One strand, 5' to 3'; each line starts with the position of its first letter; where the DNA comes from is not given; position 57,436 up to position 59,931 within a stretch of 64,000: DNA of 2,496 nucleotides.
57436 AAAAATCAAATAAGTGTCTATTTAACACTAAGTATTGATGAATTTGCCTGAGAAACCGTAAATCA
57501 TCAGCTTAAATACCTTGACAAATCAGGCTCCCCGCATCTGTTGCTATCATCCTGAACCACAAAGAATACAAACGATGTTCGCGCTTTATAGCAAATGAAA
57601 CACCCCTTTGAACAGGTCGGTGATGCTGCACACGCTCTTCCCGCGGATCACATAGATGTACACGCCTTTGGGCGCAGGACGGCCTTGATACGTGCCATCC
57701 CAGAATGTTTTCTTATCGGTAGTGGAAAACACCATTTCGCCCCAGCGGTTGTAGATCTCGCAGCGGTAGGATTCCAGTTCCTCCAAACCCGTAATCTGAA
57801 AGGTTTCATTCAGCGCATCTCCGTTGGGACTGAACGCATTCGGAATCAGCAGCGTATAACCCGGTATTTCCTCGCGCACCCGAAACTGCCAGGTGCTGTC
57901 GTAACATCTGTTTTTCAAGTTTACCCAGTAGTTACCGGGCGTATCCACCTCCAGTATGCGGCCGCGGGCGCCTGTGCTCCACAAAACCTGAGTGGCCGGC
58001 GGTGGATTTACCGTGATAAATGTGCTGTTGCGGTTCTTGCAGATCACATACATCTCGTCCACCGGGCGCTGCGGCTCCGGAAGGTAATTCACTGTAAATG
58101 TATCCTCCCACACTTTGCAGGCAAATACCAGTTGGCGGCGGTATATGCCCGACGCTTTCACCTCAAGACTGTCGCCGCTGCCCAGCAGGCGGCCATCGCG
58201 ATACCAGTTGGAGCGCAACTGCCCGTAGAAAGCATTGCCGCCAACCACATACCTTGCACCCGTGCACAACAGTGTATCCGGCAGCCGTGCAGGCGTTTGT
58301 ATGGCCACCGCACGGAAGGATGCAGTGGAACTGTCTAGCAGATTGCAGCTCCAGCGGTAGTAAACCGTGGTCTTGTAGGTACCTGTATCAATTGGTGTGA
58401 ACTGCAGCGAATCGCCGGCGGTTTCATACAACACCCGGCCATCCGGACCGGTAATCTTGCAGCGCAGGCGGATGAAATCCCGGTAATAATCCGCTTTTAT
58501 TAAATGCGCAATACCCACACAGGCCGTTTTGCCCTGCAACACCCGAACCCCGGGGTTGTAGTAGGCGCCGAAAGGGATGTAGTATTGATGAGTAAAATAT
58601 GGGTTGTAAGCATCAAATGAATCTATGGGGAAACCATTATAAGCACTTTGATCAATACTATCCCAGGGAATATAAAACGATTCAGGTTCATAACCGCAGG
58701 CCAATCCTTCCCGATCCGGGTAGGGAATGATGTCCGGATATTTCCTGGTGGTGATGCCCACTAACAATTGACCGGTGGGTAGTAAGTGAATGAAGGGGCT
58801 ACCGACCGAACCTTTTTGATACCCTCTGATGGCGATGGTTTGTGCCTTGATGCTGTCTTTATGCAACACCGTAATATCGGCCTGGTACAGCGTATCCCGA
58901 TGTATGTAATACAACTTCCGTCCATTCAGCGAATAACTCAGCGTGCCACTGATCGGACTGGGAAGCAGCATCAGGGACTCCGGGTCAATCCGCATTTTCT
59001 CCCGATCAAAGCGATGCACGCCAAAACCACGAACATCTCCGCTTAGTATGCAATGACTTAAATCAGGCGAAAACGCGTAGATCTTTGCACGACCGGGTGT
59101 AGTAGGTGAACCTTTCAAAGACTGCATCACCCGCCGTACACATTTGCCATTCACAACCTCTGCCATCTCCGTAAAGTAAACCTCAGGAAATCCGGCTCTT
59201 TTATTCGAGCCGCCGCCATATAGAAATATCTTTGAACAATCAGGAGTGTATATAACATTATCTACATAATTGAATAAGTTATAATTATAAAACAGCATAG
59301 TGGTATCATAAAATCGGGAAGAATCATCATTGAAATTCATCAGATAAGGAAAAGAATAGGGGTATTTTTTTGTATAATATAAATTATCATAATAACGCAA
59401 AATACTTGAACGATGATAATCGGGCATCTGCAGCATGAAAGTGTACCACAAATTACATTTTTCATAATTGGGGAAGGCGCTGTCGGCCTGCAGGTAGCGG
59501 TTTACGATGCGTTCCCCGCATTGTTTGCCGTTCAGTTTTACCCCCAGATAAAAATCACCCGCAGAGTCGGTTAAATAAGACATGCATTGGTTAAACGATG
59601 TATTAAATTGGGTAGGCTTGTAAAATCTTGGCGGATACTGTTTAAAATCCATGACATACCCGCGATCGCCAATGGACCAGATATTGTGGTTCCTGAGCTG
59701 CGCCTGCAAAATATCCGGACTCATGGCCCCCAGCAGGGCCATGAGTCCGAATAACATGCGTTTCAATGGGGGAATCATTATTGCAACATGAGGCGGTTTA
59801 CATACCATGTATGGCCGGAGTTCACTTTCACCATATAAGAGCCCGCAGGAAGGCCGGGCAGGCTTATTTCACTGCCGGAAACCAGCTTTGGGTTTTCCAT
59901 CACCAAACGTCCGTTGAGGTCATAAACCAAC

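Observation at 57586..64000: Tandemly duplicated two-gene T9SS cargo cassette (type-A CTD gene coupled to type-B CTD gene)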

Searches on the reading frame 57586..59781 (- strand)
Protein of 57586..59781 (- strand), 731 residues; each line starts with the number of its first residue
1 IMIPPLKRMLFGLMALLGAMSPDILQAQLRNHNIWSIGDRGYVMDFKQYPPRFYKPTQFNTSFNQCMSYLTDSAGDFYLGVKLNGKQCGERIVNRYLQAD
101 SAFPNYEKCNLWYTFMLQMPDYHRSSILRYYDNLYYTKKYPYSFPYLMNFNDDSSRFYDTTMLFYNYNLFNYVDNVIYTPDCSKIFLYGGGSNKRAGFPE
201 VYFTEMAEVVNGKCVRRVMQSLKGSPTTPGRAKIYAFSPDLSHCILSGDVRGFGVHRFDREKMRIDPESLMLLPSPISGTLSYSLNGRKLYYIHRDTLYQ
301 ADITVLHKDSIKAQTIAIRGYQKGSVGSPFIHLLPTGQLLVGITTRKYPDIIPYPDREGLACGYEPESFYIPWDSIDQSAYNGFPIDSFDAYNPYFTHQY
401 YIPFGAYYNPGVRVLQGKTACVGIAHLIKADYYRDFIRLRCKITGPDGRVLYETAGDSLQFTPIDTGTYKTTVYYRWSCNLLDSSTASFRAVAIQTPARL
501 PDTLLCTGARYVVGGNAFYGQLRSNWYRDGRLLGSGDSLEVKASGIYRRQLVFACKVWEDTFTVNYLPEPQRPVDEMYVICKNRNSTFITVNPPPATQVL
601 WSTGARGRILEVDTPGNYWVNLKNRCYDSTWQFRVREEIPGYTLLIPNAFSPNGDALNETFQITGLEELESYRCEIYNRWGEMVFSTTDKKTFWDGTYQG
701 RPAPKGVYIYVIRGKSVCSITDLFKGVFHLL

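Call 10: search_protein_families(library=ncbifam, proteins=[window:57586-59781:-], max_evalue=0.01)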
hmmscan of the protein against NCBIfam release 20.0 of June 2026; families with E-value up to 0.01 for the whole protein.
window:57586-59781:- (731 aa): 2 families
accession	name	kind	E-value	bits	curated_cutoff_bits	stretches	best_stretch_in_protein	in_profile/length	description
TIGR04131.1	Bac_Flav_CTERM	domain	1.8e-16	60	35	1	646-730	3-83/85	T9SS type B sorting domain-containing protein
TIGR04183.1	Por_Secre_tail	domain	0.0087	16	23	0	652-715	3-61/72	T9SS type A sorting domain-containing protein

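Call 11: search_protein_families(library=pfam, proteins=[window:57586-59781:-], max_evalue=0.01)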
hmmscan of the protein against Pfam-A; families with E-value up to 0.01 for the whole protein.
window:57586-59781:- (731 aa): 1 family
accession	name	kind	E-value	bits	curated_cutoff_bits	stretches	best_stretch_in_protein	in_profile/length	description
PF13585.12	CHU_C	-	1.3e-20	73.8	27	1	645-714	2-72/86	CHU_C Type IX secretion signal domain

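Call 14: find_homologous_proteins(query=window:57586-59781:-)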
Query window:57586-59781:- (731 aa): 28 proteins with E <= 0.001 among 7387 candidates.
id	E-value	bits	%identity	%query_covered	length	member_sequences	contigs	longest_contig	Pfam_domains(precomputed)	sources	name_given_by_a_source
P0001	0.0e+0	1690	98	99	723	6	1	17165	PF13585.13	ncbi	ncbi:MAG: hypothetical protein RLZZ370_294 [Bacteroidota bacterium]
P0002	0.0e+0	1498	85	100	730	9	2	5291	PF13585.13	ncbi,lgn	-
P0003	0.0e+0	1411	80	100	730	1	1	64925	PF13585.13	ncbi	-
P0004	0.0e+0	1056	61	100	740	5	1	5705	PF13585.13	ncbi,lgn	-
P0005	0.0e+0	1051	61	100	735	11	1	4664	PF13585.13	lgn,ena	-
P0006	1.7e-19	88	25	66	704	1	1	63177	PF13585.13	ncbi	-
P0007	1.1e-18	85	30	35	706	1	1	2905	PF13585.13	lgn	-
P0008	6.5e-11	59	27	29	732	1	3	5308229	PF13585.13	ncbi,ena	-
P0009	1.9e-10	58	39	12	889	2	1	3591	PF13585.13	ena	-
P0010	8.2e-9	52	43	11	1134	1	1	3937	PF13585.13,PF01030.32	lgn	-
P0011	1.8e-8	51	25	31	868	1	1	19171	PF00801.27,PF13585.13,PF18911.7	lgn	-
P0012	3.2e-8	50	29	19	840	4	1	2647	PF00801.27,PF13585.13,PF25778.2,PF18911.7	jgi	jgi:gliding motility-associated-like protein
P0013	6.8e-8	49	32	16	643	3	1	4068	PF13585.13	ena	-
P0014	1.1e-7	49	30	16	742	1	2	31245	PF13585.13,PF06739.18,PF18911.7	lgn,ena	-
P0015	1.2e-7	49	41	10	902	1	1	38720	PF26766.1,PF13573.13,PF13585.13,PF03160.21,PF24312.2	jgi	jgi:gliding motility-associated-like protein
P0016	1.5e-7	48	37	12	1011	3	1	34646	PF16820.12,PF00801.27,PF13585.13,PF25778.2,PF06739.18,PF18911.7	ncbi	-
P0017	9.1e-7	46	33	12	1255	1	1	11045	PF00801.27,PF13585.13,PF25778.2,PF18911.7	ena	-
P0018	6.6e-6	43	39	9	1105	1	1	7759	PF22352.3,PF00801.27,PF13585.13,PF01483.28,PF18911.7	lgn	-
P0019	8.7e-6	42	32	12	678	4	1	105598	PF00801.27,PF13585.13,PF19081.7,PF18911.7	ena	-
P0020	3.0e-5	41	33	12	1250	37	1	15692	PF13585.13,PF25778.2,PF06739.18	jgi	-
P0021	8.2e-5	39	36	9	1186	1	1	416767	PF00801.27,PF13585.13,PF17517.8,PF18911.7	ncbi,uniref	ncbi:PKD domain-containing protein [Mucilaginibacter sp. CAU 1740]|uniref:PKD domain-containing prot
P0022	2.3e-4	38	41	9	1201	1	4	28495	PF00801.27,PF13585.13,PF25778.2,PF06739.18,PF18911.7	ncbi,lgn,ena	-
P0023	3.2e-4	37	33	9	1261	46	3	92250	PF13585.13,PF25778.2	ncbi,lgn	-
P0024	3.3e-4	37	28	21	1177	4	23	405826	PF00801.27,PF13585.13,PF25778.2,PF06739.18,PF18911.7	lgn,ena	-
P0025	3.5e-4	37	38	9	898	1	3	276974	PF13585.13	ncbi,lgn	-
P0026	7.4e-4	36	33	10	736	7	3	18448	PF26766.1,PF13573.13,PF13585.13,PF03160.21,PF24312.2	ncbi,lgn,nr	ncbi:MAG: choice-of-anchor L domain-containing protein [Lewinella sp.]|nr:choice-of-anchor L domain-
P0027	8.1e-4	36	38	12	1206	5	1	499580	PF00801.27,PF13585.13,PF25778.2,PF06739.18,PF18911.7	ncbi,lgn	-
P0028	8.6e-4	36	28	17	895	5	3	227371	PF13585.13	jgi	jgi:gliding motility-associated-like protein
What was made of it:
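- The source contig (64,925 nt according to the database entry for P0003, call 14) ends inside or just beyond the cassette.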

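Call 15: find_encoding_contigs(protein=P0003, flank=10000, max_places=4)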
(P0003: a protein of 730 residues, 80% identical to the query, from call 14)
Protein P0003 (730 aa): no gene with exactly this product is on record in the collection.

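Call 16: find_encoding_contigs(protein=P0001, flank=10000, max_places=4)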
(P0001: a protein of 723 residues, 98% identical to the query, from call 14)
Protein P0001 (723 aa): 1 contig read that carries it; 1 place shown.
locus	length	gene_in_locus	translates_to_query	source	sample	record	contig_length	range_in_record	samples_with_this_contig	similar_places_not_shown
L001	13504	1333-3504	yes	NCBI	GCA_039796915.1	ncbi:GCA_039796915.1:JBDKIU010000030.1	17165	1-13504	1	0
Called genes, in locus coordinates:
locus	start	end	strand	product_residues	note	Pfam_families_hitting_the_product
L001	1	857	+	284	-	PF19089:DUF5777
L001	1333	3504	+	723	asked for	PF13585:CHU_C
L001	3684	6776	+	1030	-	PF13620:CarboxypepD_reg, PF13715:CarbopepD_reg_2, PF07715:Plug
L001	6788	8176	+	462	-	PF14322:SusD-like_3, PF07980:SusD_RagB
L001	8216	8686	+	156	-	-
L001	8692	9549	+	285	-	PF16328:DUF4961 (weak)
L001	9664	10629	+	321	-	PF01134:GIDA (faint), PF01266:DAO (faint), PF03486:HI0933_like (faint), PF07992:Pyr_redox_2, PF12831:FAD_oxidored (faint), PF13738:Pyr_redox_3, PF00070:Pyr_redox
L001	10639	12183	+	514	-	PF13088:BNR_2 (faint), PF02012:BNR (faint)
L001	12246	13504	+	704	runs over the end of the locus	PF13623:SurA_N_2, PF13624:SurA_N_3, PF13145:Rotamase_2, PF13616:Rotamase_3, PF00639:Rotamase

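Call 21: find_encoding_contigs(protein=P0002, flank=10000, max_places=4)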
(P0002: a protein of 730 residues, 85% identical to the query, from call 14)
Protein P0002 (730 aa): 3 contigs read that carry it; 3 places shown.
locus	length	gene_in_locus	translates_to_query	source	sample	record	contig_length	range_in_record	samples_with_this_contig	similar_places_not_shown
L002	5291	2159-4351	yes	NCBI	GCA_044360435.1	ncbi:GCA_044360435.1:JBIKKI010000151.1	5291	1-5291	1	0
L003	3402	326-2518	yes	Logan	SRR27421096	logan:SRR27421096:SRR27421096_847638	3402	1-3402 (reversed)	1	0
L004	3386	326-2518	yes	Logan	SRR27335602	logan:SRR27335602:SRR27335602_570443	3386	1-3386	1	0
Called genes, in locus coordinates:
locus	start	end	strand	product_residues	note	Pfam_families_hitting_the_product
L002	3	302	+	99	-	?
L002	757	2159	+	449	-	PF19408:PKD_6, PF18962:Por_Secre_tail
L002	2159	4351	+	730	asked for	PF13585:CHU_C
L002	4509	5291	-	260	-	?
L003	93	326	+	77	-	PF18962:Por_Secre_tail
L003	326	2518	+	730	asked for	PF13585:CHU_C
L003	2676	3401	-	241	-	?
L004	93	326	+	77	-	PF18962:Por_Secre_tail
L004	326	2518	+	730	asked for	PF13585:CHU_C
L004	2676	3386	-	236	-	?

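Call 22: find_encoding_contigs(protein=P0004, flank=10000, max_places=4)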
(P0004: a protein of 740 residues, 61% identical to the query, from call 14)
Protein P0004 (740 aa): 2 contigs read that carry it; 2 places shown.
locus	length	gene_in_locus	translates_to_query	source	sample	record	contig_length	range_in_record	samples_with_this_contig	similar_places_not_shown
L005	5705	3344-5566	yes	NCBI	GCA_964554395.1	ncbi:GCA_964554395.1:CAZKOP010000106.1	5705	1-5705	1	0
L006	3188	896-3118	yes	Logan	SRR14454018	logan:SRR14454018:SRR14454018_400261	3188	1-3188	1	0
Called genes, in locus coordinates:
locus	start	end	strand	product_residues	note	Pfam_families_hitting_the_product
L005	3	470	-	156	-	?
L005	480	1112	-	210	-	-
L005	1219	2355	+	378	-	PF02678:Pirin, PF05726:Pirin_C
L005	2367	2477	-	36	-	-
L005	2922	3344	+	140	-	PF18962:Por_Secre_tail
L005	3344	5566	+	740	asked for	PF13585:CHU_C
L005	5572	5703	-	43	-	?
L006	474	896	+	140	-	PF18962:Por_Secre_tail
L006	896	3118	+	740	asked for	PF13585:CHU_C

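Call 23: find_encoding_contigs(protein=P0005, flank=10000, max_places=4)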
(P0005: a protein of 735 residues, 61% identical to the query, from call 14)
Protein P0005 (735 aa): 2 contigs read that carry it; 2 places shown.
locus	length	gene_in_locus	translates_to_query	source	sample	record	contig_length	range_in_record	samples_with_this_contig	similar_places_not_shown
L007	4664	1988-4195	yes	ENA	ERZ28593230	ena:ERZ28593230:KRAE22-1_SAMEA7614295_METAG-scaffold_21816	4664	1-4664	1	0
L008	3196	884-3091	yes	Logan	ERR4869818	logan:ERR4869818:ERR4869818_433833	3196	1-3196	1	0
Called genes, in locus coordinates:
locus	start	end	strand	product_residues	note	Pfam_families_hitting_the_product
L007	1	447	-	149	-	?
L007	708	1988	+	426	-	PF19408:PKD_6, PF18962:Por_Secre_tail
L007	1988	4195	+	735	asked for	PF13585:CHU_C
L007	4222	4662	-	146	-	?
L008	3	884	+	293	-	?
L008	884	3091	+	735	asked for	PF13585:CHU_C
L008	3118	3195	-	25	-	?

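Call 24: find_related_loci(query=A1, collection=genome_contigs, flank=10000)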
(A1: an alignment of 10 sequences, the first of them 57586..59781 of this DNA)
Query A1 (731 aa) in genome_contigs; peptide patterns used: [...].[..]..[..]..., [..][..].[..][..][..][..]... (x = any residue, [..] = any of these).
600 stretches matched a pattern (row limit reached: there are more); 580 encode a relative of the query (tblastn E <= 1e-3); the best 80 are kept; 80 distinct loci.
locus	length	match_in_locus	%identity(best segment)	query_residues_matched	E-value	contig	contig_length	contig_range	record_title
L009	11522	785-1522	35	465-714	4e-30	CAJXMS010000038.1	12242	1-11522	MAG TPA_asm: uncultured Bacteroidetes bacterium isolate SRR4030052_bin.12_MetaBAT_v2.12.1_MAG genome assembly, contig: N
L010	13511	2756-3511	33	458-713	1e-29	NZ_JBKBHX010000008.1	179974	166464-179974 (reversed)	MAG: Thermaurantimonas sp. isolate 21I_069.bin.34 NODE_8_length_179974_cov_28.288126, whole genome shotgun sequence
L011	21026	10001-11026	31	446-731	3e-25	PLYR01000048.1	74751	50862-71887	MAG: Bacteroidetes bacterium isolate palsa_965 73.20120700_P3D.249_contig_13395, whole genome shotgun sequence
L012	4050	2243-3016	32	451-713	2e-23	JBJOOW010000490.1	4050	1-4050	MAG: Bacteroidota bacterium isolate watershed3_2019_sw_WHONDRS-S19S_0084_B_bin.16 scaffold_861542, whole genome shotgun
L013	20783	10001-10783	29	465-731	2e-23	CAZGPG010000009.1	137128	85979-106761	MAG TPA_asm: uncultured Chitinophagaceae bacterium isolate SRP344714_co1_188 genome assembly, contig: NODE_274_length_13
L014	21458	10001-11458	27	442-731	9e-23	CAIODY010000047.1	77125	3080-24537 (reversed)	uncultured bacterium isolate Umea3p1_bin-1165 genome assembly, contig: bin-1165:047/134, whole genome shotgun sequence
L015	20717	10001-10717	31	483-716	5e-22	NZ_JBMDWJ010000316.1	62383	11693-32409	MAG: Siphonobacter sp. isolate ContRs0_28 ContRs0_contig316, whole genome shotgun sequence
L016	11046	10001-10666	30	483-713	3e-21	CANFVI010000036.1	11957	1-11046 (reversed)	MAG: Flavobacteriales bacterium isolate Jr-16oct17-283 genome assembly, contig: Jr-16oct17-C10181, whole genome shotgun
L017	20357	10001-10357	37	595-713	5e-21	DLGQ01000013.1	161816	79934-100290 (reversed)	MAG TPA_asm: Flavobacteriales bacterium UBA7690 UBA7690_contig_3500, whole genome shotgun sequence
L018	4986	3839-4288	38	563-712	1e-20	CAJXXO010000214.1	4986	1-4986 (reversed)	MAG TPA_asm: uncultured Bacteroidetes bacterium isolate SRR4030058_bin.11_MetaBAT_v2.12.1_MAG genome assembly, contig: N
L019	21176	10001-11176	31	446-712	2e-20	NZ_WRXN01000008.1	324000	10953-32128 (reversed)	Chitinophaga tropicalis strain ysch24 NODE_8_length_324000_cov_22.750368, whole genome shotgun sequence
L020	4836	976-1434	30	562-714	3e-20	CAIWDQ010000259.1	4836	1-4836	uncultured bacterium isolate Umea3p4_bin-1352 genome assembly, contig: bin-1352:259/657, whole genome shotgun sequence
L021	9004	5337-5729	37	600-731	5e-20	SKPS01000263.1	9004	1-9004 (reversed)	MAG: Lentimicrobiaceae bacterium isolate CSSed162cmA_391 CSSed16-2cmA-30799, whole genome shotgun sequence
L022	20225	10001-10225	48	639-713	1e-19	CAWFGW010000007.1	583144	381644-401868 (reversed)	MAG: uncultured Cytophagales bacterium isolate MFD03250.bin.3.145 genome assembly, contig: contig_10386, whole genome sh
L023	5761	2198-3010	29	435-712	2e-19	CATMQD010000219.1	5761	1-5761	MAG: uncultured Flavobacteriales bacterium isolate SRR3963982_bin.11_MetaWRAP_v1.3_MAG genome assembly, contig: ERZ50527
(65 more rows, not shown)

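Call 44: find_encoding_contigs(protein=P0006, flank=6000, max_places=3)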
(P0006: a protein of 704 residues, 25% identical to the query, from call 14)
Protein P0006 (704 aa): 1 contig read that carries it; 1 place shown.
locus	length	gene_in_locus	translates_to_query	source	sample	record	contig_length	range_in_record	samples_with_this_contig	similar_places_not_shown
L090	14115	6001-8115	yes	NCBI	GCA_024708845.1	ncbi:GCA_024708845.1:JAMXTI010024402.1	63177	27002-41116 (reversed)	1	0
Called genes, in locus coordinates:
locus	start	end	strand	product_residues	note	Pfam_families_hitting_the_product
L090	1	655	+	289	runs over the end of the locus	PF23759:GBD_T9SS_assoc (faint)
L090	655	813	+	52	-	-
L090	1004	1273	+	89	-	PF18962:Por_Secre_tail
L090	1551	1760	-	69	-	-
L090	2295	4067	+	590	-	PF18962:Por_Secre_tail (faint)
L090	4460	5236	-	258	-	PF01738:DLH (faint), PF20434:BD-FAE, PF07859:Abhydrolase_3 (weak), PF00326:Peptidase_S9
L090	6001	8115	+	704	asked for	PF13585:CHU_C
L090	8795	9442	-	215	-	PF00072:Response_reg, PF00196:GerE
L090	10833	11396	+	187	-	-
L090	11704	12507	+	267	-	PF19081:Ig_7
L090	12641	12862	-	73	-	-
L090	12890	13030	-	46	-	-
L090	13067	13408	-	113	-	PF02518:HATPase_c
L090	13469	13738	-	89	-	PF07730:HisKA_3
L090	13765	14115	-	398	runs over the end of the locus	PF13181:TPR_8 (faint), PF13424:TPR_12 (faint)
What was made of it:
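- The other distant homologue, L090, has no adjacent type-A gene (call 44).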

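Call 45: find_encoding_contigs(protein=P0008, flank=6000, max_places=3)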
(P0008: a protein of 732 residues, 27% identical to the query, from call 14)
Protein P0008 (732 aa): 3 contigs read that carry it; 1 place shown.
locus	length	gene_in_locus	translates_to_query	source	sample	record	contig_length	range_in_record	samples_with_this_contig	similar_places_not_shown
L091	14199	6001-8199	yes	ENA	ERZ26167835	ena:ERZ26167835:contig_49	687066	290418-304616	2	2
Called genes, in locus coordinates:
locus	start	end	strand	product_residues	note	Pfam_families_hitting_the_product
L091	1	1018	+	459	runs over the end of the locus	PF01966:HD, PF13286:HD_assoc (weak)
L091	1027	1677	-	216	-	PF00072:Response_reg, PF08281:Sigma70_r4_2 (faint), PF00196:GerE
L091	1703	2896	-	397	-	PF00515:TPR_1 (faint), PF07719:TPR_2 (faint), PF13176:TPR_7 (faint), PF13181:TPR_8 (faint), PF13424:TPR_12 (weak), PF07730:HisKA_3 (weak), PF02518:HATPase_c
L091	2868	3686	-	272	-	PF07719:TPR_2 (faint), PF13181:TPR_8 (faint), PF13374:TPR_10 (faint), PF13424:TPR_12, PF25063:ARM_TT21_C (weak), PF00515:TPR_1 (weak), PF13424:TPR_12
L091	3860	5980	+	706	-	PF18962:Por_Secre_tail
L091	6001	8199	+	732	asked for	PF13585:CHU_C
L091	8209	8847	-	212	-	PF02698:DUF218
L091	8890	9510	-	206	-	PF01522:Polysacc_deac_1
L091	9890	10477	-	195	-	PF17642:TssD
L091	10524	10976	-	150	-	-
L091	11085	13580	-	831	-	PF02861:Clp_N, PF13191:AAA_16 (weak), PF00004:AAA, PF17871:AAA_lid_9, PF00158:Sigma54_activat (weak), PF07724:AAA_2, PF07728:AAA_5, PF10431:ClpB_D2-small, +6 more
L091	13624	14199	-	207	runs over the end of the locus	-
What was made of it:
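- A distant B homologue, P0008 in L091, is also directly preceded by a type-A-CTD gene with a 20-nt gap (call 45).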
